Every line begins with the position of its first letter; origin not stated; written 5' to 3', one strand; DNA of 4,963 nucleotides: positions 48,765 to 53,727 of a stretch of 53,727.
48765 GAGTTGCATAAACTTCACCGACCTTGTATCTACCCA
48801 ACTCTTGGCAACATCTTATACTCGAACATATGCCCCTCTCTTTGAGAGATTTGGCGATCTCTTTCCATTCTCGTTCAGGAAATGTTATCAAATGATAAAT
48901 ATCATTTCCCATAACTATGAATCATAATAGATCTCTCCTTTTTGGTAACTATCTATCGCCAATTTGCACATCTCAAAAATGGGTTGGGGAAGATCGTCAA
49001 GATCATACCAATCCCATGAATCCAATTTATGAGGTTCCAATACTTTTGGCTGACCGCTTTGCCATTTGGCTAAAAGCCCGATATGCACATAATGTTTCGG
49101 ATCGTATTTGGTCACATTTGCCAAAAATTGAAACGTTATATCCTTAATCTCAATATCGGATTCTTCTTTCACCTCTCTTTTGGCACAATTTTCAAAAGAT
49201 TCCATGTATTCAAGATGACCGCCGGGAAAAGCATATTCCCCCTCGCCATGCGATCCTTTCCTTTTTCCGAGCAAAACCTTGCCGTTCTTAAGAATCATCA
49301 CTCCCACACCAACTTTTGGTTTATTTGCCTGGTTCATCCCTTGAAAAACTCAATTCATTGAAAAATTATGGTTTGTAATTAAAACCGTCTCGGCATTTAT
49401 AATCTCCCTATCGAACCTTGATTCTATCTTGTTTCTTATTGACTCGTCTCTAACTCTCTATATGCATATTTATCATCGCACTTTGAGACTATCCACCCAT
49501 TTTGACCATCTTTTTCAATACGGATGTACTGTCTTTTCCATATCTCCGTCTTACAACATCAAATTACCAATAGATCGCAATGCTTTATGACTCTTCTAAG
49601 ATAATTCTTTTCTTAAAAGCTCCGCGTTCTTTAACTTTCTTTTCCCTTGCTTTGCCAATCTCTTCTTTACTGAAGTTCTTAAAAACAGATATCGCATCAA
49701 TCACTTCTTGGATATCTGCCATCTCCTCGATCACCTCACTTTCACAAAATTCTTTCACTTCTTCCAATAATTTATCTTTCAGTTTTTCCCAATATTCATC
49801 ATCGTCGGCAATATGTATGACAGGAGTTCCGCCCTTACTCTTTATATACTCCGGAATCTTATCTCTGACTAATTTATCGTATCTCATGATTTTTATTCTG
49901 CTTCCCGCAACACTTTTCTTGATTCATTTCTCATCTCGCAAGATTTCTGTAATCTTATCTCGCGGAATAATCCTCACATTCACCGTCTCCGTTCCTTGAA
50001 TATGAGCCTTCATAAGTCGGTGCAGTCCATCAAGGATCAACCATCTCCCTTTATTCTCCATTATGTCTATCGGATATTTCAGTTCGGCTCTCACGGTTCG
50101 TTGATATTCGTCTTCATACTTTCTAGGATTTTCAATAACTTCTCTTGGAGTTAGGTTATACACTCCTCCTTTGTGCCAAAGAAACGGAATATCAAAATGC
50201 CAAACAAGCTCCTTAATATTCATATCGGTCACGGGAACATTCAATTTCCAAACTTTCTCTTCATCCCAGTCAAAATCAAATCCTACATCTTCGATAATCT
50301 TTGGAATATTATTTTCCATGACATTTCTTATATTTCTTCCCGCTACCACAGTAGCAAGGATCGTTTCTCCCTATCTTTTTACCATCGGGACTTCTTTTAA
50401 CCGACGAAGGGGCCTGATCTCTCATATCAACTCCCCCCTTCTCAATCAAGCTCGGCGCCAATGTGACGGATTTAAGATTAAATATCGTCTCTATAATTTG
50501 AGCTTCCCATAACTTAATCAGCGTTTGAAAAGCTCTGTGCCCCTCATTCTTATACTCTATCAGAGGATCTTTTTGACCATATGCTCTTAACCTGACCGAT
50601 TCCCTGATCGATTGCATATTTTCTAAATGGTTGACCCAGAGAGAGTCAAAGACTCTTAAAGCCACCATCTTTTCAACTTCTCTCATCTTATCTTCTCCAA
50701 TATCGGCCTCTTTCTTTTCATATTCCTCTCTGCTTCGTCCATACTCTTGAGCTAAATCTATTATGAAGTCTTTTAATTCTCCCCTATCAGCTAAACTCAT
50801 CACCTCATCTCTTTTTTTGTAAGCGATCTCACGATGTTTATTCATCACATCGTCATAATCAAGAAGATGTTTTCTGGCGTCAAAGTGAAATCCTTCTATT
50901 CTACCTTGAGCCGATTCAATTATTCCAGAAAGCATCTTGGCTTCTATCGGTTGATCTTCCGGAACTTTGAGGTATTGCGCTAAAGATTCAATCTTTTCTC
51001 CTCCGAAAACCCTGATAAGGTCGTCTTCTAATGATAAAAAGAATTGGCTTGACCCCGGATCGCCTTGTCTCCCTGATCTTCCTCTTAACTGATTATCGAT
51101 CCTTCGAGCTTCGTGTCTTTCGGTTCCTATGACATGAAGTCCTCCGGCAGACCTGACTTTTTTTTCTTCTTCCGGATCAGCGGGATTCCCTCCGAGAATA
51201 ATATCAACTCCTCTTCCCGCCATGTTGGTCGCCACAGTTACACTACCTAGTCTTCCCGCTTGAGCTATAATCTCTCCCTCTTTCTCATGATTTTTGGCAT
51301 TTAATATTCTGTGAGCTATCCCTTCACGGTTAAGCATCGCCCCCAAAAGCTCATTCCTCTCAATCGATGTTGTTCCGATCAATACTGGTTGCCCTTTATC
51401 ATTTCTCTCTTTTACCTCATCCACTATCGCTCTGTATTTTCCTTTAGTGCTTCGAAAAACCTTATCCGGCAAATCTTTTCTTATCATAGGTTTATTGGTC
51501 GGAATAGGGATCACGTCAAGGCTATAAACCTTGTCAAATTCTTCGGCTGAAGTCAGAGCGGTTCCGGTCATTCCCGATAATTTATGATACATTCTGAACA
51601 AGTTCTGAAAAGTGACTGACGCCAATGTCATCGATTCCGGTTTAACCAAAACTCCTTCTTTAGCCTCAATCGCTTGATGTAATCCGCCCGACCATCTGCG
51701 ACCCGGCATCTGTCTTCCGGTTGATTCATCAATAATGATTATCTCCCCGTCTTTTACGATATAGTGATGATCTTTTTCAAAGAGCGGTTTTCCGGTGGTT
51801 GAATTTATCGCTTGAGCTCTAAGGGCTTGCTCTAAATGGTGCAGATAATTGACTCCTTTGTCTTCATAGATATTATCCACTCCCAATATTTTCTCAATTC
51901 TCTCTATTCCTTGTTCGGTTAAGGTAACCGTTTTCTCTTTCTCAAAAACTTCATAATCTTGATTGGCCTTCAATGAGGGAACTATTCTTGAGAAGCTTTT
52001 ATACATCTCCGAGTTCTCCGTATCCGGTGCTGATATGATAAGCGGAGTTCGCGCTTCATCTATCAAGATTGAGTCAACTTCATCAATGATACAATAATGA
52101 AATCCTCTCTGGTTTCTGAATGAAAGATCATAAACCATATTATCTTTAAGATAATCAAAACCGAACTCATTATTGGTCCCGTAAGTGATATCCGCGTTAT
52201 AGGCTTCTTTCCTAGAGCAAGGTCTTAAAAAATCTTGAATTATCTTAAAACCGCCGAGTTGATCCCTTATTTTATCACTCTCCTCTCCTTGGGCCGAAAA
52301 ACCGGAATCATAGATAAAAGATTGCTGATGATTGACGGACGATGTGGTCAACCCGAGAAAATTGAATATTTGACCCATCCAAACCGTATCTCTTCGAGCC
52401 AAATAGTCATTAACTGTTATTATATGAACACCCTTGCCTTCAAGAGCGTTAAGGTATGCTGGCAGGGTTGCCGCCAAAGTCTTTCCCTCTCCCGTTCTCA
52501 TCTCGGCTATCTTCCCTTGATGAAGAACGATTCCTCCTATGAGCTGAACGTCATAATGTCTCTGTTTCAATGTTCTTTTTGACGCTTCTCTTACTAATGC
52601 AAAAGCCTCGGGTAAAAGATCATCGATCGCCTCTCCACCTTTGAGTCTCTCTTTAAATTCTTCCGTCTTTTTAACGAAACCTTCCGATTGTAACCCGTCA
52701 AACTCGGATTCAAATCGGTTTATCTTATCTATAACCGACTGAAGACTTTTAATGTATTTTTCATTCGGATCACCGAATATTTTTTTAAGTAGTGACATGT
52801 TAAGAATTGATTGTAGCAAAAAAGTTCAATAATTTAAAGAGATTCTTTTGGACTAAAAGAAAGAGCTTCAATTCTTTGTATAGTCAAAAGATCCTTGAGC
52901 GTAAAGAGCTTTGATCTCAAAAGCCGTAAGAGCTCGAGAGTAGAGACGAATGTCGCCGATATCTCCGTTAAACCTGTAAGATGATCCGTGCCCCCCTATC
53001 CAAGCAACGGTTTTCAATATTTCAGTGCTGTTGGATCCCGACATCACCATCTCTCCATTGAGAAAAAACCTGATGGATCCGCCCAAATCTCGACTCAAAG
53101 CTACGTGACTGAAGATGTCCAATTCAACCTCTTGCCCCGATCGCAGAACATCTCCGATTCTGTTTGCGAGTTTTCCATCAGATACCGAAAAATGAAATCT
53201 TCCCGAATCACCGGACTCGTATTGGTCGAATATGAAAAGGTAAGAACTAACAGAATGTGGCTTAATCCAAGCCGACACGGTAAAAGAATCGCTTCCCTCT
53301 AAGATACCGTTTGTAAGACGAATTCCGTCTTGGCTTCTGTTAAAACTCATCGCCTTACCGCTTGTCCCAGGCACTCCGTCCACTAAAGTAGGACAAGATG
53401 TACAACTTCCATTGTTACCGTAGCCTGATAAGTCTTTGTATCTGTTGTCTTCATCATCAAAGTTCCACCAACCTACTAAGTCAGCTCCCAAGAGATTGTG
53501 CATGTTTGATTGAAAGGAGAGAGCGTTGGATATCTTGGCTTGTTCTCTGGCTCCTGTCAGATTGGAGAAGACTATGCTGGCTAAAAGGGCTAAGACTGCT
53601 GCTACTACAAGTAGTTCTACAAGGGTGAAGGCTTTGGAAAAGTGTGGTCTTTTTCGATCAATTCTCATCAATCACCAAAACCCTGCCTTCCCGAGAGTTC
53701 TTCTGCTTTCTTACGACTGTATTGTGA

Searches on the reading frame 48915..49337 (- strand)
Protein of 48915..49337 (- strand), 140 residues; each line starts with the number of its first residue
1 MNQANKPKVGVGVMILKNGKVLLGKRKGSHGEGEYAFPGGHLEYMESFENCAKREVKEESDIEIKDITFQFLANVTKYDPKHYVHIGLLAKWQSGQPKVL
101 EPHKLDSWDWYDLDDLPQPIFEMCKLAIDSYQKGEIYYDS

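Call 31: search_protein_families(library=pfam, proteins=[window:48915-49337:-], max_evalue=0.001)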
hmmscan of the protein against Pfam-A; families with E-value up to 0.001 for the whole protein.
window:48915-49337:- (140 aa): 2 families
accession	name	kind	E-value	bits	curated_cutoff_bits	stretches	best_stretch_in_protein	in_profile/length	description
PF00293.34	NUDIX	-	1e-19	71.3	21.1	1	7-117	2-119/134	NUDIX domain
PF14815.12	NUDIX_4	-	0.00025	21.3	35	1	13-117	4-99/113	NUDIX domain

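Call 34: find_encoding_contigs(protein=window:48915-49337:-, flank=10000, max_places=8)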
Protein window:48915-49337:- (140 aa): 8 contigs read that carry it; 3 places shown.
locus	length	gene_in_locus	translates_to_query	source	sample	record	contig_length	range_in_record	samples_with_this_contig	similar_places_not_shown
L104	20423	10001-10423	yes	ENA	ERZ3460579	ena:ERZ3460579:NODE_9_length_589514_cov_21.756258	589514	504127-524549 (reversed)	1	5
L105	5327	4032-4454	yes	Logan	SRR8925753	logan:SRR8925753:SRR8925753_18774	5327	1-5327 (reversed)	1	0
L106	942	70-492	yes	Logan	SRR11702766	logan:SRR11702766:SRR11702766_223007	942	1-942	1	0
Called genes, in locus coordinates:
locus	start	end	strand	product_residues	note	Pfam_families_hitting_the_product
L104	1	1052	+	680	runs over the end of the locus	PF04932:Wzy_C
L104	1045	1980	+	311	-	PF01565:FAD_binding_4, PF02873:MurB_C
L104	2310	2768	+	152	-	PF02482:Ribosomal_S30AE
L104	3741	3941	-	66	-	-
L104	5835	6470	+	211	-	PF07953:Toxin_R_bind_N (weak), PF13385:Laminin_G_3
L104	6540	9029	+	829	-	PF07517:SecA_DEAD, PF01043:SecA_PP_bind, PF21090:P-loop_SecA, PF07516:SecA_SW, PF02810:SEC-C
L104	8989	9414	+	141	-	-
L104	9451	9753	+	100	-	-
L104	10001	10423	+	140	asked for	PF00293:NUDIX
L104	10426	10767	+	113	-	-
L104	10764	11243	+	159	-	PF00293:NUDIX, PF14815:NUDIX_4 (weak)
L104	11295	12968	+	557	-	PF21760:SecD_1st, PF00639:Rotamase, PF13616:Rotamase_3, PF22599:SecDF_P1_head, PF02355:SecD_SecF_C, PF03176:MMPL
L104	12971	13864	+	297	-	PF07549:Sec_GG, PF02355:SecD_SecF_C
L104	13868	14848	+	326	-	PF04545:Sigma70_r4, PF05066:HARE-HTH (faint)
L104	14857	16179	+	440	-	PF26449:DUF8128 (faint)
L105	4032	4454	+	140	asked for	PF00293:NUDIX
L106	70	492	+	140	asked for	PF00293:NUDIX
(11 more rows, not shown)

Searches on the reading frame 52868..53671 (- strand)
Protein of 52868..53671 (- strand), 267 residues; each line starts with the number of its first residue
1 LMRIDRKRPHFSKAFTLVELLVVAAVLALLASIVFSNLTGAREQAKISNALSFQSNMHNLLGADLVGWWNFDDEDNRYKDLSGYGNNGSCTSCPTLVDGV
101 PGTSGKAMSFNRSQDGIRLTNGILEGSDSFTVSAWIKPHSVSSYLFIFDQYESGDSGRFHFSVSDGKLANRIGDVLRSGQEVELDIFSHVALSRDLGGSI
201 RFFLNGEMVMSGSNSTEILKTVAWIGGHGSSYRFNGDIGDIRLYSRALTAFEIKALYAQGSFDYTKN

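Call 10: search_protein_families(library=pfam, proteins=[window:52868-53671:-], max_evalue=0.01)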
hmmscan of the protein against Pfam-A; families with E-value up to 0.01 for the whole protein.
window:52868-53671:- (267 aa): 3 families
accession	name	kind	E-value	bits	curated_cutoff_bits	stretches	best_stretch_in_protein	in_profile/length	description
PF13385.13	Laminin_G_3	-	5.6e-23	82.2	27.6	1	113-254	3-151/151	Concanavalin A-like lectin/glucanases superfamily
PF07963.17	N_methyl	-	1.2e-05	25.1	21.2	1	12-35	4-27/27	Prokaryotic N-terminal methylation motif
PF07953.20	Toxin_R_bind_N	-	0.00024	21.3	23.8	1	75-185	1-113/191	Clostridium neurotoxin, N-terminal receptor binding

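Call 32: find_encoding_contigs(protein=window:52868-53668:-, flank=10000, max_places=6)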
Protein window:52868-53668:- (266 aa): no gene with exactly this product is on record in the collection.
